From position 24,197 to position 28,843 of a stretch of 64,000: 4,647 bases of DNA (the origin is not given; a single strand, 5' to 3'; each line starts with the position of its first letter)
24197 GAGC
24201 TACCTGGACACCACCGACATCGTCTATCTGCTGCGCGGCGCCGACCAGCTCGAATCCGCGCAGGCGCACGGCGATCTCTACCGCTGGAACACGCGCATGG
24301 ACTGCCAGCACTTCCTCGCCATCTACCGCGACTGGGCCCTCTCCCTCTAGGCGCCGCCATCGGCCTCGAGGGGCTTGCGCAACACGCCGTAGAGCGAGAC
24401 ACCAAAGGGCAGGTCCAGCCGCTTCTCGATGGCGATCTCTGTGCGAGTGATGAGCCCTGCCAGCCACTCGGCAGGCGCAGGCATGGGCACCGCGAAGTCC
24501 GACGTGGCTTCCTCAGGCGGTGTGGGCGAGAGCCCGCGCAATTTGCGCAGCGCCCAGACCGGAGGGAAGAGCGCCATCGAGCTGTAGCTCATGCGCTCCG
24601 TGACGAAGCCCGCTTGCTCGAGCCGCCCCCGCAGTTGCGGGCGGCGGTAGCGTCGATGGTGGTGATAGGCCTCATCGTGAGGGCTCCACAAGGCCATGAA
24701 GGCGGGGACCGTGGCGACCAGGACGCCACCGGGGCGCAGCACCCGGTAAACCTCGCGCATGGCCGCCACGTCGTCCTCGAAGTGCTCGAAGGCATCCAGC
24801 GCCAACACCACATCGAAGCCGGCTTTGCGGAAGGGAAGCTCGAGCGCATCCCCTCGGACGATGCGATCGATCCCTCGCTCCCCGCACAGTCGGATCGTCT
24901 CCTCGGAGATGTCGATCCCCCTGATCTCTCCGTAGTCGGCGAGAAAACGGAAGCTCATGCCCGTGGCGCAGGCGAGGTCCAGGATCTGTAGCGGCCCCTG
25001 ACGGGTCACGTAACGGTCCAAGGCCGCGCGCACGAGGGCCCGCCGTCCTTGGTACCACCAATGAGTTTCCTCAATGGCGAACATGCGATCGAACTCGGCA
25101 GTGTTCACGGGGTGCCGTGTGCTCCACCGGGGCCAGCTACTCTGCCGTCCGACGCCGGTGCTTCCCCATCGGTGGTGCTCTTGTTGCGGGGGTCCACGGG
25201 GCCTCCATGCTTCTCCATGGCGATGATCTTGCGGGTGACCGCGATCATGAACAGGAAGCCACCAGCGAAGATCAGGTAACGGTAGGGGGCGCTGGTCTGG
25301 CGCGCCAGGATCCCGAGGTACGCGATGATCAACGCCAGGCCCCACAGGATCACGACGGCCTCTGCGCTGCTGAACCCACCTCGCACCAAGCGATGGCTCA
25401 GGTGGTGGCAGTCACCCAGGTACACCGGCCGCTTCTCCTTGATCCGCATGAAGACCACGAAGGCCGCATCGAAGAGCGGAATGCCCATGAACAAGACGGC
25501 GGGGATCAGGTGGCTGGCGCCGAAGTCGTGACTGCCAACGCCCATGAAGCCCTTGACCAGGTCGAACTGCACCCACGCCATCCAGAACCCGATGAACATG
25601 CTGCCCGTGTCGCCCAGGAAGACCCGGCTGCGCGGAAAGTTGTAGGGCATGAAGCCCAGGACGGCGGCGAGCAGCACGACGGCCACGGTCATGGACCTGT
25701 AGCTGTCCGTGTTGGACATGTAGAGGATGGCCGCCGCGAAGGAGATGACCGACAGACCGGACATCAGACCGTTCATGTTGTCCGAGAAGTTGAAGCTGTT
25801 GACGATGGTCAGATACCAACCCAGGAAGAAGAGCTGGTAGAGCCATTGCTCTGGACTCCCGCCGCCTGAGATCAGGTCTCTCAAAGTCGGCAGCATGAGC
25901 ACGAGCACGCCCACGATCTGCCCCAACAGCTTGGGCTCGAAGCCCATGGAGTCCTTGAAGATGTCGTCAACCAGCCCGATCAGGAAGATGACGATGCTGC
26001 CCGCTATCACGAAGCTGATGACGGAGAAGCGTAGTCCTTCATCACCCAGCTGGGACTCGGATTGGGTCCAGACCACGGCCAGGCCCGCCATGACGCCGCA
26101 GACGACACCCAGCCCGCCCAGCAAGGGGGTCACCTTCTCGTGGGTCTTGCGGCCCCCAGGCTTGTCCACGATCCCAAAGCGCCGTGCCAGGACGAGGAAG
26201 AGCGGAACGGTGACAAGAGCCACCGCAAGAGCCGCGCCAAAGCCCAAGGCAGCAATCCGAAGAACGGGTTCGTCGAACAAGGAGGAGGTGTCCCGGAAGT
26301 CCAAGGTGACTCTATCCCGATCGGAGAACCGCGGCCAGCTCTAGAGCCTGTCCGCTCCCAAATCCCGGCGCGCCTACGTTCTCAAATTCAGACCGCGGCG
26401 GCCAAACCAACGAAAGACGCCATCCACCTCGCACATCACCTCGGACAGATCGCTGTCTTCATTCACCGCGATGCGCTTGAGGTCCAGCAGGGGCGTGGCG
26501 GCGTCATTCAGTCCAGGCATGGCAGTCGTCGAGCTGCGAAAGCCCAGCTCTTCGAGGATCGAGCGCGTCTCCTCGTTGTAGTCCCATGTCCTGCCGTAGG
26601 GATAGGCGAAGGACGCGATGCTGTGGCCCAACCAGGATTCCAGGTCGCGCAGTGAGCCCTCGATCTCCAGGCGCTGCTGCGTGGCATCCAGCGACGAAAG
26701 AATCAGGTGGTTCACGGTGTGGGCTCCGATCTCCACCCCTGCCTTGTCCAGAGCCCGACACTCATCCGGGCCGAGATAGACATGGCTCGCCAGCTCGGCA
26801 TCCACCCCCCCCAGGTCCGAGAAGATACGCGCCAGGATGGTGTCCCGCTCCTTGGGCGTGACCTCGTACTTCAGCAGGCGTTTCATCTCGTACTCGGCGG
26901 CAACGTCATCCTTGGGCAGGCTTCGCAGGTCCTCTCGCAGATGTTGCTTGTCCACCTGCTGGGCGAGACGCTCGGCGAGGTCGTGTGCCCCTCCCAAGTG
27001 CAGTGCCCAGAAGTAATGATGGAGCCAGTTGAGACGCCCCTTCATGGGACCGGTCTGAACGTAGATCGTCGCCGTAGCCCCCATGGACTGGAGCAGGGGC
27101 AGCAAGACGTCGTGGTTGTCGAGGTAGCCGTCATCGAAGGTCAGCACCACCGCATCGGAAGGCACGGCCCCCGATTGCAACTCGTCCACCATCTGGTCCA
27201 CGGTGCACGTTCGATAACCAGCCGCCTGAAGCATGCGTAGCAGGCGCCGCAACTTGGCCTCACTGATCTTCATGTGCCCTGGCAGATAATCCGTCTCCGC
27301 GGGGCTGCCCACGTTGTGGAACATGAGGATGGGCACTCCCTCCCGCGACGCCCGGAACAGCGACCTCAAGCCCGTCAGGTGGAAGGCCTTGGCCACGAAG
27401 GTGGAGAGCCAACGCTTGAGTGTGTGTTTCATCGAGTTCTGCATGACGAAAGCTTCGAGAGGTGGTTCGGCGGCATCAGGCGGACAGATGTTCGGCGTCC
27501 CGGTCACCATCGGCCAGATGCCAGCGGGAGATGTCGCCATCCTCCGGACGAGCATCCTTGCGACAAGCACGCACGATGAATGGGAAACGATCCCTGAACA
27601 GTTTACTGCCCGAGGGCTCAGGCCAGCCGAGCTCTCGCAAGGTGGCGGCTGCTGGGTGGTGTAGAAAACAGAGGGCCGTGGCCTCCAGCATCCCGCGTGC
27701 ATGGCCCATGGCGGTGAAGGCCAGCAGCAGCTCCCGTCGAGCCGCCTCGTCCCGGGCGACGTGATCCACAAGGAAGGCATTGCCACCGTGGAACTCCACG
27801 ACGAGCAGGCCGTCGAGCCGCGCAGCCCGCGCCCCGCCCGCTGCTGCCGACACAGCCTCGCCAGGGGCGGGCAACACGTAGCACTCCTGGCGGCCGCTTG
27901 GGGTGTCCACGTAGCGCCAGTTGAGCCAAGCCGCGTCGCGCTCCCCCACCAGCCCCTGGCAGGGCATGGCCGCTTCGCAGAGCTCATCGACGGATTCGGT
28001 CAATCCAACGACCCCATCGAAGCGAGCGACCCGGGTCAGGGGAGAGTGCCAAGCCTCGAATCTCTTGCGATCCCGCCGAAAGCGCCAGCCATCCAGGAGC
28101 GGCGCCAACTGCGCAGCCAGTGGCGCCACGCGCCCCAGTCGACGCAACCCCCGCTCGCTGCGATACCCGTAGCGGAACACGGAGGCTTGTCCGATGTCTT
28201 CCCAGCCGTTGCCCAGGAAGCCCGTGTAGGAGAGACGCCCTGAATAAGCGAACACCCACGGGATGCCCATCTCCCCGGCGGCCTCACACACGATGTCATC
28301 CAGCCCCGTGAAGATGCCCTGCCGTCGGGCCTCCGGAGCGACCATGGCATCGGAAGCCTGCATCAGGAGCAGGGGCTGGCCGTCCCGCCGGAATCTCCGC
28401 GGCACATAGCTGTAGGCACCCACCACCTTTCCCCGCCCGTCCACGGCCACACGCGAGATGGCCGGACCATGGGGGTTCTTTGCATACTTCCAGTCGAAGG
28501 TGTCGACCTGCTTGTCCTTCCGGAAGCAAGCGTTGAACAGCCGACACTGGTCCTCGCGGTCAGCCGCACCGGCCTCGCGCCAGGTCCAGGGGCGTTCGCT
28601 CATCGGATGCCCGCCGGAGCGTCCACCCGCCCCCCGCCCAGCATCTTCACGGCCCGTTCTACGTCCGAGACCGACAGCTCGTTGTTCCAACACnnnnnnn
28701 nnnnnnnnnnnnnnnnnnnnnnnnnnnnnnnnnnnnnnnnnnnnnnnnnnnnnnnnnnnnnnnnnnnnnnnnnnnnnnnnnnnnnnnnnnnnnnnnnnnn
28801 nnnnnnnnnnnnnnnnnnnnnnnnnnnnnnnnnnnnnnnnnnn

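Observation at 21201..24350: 1049-aa anchored protein with a Lys-rich coiled coil, a PEPDPDP linker and an ~800-aa uncharacterised domain, diverging from a B12-rSAM gene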

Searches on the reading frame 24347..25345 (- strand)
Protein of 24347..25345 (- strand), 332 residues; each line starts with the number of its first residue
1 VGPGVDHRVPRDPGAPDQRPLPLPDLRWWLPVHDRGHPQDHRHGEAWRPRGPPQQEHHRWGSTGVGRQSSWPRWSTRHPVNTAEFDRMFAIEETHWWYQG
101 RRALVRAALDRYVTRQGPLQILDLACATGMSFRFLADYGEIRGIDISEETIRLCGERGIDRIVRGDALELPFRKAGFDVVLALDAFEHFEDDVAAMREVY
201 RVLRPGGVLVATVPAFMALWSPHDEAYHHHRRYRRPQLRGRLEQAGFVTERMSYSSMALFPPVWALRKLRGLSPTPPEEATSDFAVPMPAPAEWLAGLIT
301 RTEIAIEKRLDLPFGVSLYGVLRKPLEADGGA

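Call 5: search_protein_families(library=pfam, proteins=[window:24347-25345:-], max_evalue=0.01)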
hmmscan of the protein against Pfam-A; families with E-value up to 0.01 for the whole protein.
window:24347-25345:- (332 aa): 8 families
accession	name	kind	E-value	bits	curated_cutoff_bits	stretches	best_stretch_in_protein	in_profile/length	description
PF08241.18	Methyltransf_11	-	1.2e-22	80.7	21.2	1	122-210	1-94/95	Methyltransferase domain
PF13649.12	Methyltransf_25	-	2.1e-18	67.2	27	1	121-207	1-97/97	Methyltransferase domain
PF13847.12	Methyltransf_31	-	3.1e-14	53.3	27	1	119-215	5-113/145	Methyltransferase domain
PF08242.18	Methyltransf_12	-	5.8e-13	49.8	30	1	122-209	1-98/98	Methyltransferase domain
PF13489.12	Methyltransf_23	-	1.7e-11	44.6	27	1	102-248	6-160/164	Methyltransferase domain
PF01209.24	Ubie_methyltran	-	1.2e-09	38.3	20.1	1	106-212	36-152/233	ubiE/COQ5 methyltransferase family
PF07021.18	MetW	-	0.0011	19.1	21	1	120-204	16-103/193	Methionine biosynthesis protein MetW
PF03291.22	mRNA_G-N7_MeTrfase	-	0.0013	18.3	26.6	0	185-216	154-185/315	mRNA (guanine-N(7))-methyltransferase domain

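Call 8: search_protein_families(library=ncbifam, proteins=[window:24347-25345:-], max_evalue=0.01)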
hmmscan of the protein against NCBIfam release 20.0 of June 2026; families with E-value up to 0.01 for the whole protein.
window:24347-25345:- (332 aa): 31 families (the best 25 are shown)
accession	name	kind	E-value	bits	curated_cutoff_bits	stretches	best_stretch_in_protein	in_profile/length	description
NF045667.1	MTase_DVU1556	equivalog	7.5e-15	55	155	1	100-250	6-163/213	DVU_1556 family methyltransferase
NF001241.0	PRK00216.1-2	equivalog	6.3e-13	48.9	327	1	100-212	34-148/231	demethylmenaquinone methyltransferase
TIGR01934.1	MenG_MenH_UbiE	subfamily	5.3e-11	42.3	158.35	1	111-210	33-140/223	ubiquinone/menaquinone biosynthesis methyltransferase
NF045823.1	PthPhpthDimycoMt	equivalog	6.1e-10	38.7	300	1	141-210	93-165/256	phthiotriol/phenolphthiotriol dimycocerosates methyltransferase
TIGR02072.1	BioC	equivalog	6.9e-10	39.1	184.95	1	115-213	32-134/244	malonyl-ACP O-methyltransferase BioC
NF007610.0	PRK10258.1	equivalog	1.7e-09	37.4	342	1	107-213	32-140/251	malonyl-ACP O-methyltransferase BioC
NF001243.0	PRK00216.1-4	equivalog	1.1e-08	34.8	235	1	117-211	47-151/237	demethylmenaquinone methyltransferase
NF001244.0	PRK00216.1-5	equivalog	2.1e-08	33.8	216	1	116-210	47-152/236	bifunctional demethylmenaquinone methyltransferase/2-methoxy-6-polyprenyl-1,4-benzoquinol methylase UbiE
NF041537.1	ArsM_AhpD_UU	exception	3.8e-08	32.5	510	1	120-211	79-180/345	arsenite methyltransferase/AhpD domain selenoprotein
NF045825.1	FAmtase_mtf2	equivalog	5.6e-08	32.3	400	1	142-211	86-158/248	fatty-acid O-methyltransferase Mtf2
NF041675.1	sarc_dimgly_tmase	equivalog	9.9e-08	32.2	550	1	120-214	69-172/278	sarcosine/dimethylglycine N-methyltransferase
TIGR04345.1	ovoA_Cterm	equivalog_domain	1.4e-07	31.3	170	1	106-153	31-78/242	putative 4-mercaptohistidine N1-methyltransferase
TIGR02752.1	MenG_heptapren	equivalog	1.5e-07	31.2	419.85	1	116-212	44-150/231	demethylmenaquinone methyltransferase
NF038099.1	AsSugarArsM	exception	4.6e-07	29.3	400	1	162-243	120-200/321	arsenosugar biosynthesis arsenite methyltransferase ArsM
NF001240.0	PRK00216.1-1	equivalog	1.2e-06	27.8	378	1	108-227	55-183/251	bifunctional demethylmenaquinone methyltransferase/2-methoxy-6-polyprenyl-1,4-benzoquinol methylase UbiE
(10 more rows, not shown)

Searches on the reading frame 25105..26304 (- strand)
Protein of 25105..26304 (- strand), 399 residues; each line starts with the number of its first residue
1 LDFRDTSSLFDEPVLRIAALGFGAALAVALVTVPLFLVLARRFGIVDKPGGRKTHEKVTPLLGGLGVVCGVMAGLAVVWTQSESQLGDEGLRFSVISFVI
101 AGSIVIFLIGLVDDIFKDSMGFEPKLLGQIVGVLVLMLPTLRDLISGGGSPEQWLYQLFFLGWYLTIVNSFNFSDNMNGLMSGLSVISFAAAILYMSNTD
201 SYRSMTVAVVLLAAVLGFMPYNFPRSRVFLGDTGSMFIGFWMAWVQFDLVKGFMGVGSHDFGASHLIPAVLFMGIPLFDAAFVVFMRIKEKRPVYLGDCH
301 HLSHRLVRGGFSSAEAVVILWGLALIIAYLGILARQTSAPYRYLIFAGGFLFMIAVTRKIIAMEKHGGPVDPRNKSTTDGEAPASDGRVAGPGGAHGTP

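Call 5: search_protein_families(library=pfam, proteins=[window:25105-26304:-], max_evalue=0.01)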
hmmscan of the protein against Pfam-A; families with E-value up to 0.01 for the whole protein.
window:25105-26304:- (399 aa): 1 family
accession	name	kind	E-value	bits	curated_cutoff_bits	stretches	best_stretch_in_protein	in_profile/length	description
PF00953.26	Glycos_transf_4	-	1.3e-27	97.1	27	1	99-246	4-156/160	Glycosyl transferase family 4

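Call 8: search_protein_families(library=ncbifam, proteins=[window:25105-26304:-], max_evalue=0.01)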
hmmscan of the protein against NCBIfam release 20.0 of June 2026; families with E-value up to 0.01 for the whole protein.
window:25105-26304:- (399 aa): 3 families
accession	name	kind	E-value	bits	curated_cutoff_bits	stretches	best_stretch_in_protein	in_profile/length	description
TIGR02380.1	ECA_wecA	exception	5e-34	118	326.05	1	29-352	11-326/346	UDP-N-acetylglucosamine--undecaprenyl-phosphate N-acetylglucosaminephosphotransferase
NF053644.1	MraY_archaea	equivalog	6.8e-12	45.4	450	1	125-332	153-340/340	pseudomurein biosynthesis MraY family phospho-N-acetylmuramoyl-pentapeptide-transferase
TIGR00445.1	mraY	equivalog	5.5e-07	29.4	192.05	1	52-331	28-314/321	phospho-N-acetylmuramoyl-pentapeptide-transferase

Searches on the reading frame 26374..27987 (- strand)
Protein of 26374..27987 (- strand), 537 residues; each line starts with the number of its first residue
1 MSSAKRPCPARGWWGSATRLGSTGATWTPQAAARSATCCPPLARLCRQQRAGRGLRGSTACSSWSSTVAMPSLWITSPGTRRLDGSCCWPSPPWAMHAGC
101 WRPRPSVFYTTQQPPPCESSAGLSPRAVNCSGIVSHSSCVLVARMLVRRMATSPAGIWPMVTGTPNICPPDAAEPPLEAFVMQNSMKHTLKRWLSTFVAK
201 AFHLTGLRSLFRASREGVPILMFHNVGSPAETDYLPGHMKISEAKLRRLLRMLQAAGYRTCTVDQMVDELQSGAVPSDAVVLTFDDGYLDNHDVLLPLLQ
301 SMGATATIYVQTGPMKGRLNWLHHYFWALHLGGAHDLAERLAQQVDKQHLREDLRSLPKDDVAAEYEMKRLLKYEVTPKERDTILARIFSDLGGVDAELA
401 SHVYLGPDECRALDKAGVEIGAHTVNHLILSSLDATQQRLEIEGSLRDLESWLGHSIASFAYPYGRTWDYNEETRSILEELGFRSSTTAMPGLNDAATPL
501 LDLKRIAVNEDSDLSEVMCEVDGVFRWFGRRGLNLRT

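Call 5: search_protein_families(library=pfam, proteins=[window:26374-27987:-], max_evalue=0.01)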
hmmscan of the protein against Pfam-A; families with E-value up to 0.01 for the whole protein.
window:26374-27987:- (537 aa): 1 family
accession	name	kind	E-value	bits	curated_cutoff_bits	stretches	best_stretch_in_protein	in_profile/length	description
PF01522.26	Polysacc_deac_1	-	2.2e-22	79.8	23.1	2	406-484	47-122/124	Polysaccharide deacetylase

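Call 8: search_protein_families(library=ncbifam, proteins=[window:26374-27987:-], max_evalue=0.01)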
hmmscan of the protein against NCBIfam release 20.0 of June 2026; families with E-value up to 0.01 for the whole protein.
window:26374-27987:- (537 aa): 7 families
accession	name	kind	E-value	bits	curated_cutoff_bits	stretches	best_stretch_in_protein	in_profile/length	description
TIGR03938.2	deacetyl_PgaB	equivalog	6.2e-18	64.4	321.9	2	219-308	4-94/621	poly-beta-1,6-N-acetyl-D-glucosamine N-deacetylase PgaB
TIGR02764.1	spore_ybaN_pdaB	equivalog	6.1e-08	32.7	237.4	1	401-484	42-122/191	polysaccharide deacetylase family sporulation protein PdaB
NF011177.0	PRK14582.1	equivalog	7.9e-08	31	923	1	221-306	52-135/671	poly-beta-1,6-N-acetyl-D-glucosamine N-deacetylase PgaB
NF050820.1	PolSacchBiosHfsH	equivalog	9.4e-08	32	400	1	404-466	80-142/249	oligosaccharide deacetylase HfsH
NF011176.0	PRK14581.1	equivalog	9e-07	27.4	1091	1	238-306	66-135/673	poly-beta-1,6-N-acetyl-D-glucosamine N-deacetylase PgaB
TIGR02884.1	spore_pdaA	equivalog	5.1e-05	23.1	298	0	277-359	36-119/224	delta-lactam-biosynthetic de-N-acetylase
TIGR03933.1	PIA_icaB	equivalog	0.0012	18.4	248.35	0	241-315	35-109/245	intercellular adhesin biosynthesis polysaccharide N-deacetylase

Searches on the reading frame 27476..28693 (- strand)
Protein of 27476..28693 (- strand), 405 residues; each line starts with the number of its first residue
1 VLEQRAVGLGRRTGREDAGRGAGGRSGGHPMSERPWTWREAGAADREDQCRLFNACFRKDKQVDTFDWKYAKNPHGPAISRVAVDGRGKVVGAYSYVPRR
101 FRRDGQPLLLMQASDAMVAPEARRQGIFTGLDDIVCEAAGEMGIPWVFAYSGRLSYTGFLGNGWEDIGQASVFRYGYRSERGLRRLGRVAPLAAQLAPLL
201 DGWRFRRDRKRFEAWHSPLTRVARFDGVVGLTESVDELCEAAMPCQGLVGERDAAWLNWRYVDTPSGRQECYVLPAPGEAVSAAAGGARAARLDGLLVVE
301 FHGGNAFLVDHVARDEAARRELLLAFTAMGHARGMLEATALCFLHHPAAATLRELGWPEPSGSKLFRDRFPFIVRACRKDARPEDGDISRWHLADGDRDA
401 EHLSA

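Call 15: search_protein_families(library=pfam, proteins=[window:27476-28693:-], max_evalue=0.001)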
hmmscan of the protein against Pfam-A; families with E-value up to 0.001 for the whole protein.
window:27476-28693:- (405 aa): 1 family
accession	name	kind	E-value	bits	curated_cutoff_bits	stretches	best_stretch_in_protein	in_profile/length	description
PF13527.13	Acetyltransf_9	-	6.4e-10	39.5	25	1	39-152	3-114/127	Acetyltransferase (GNAT) domain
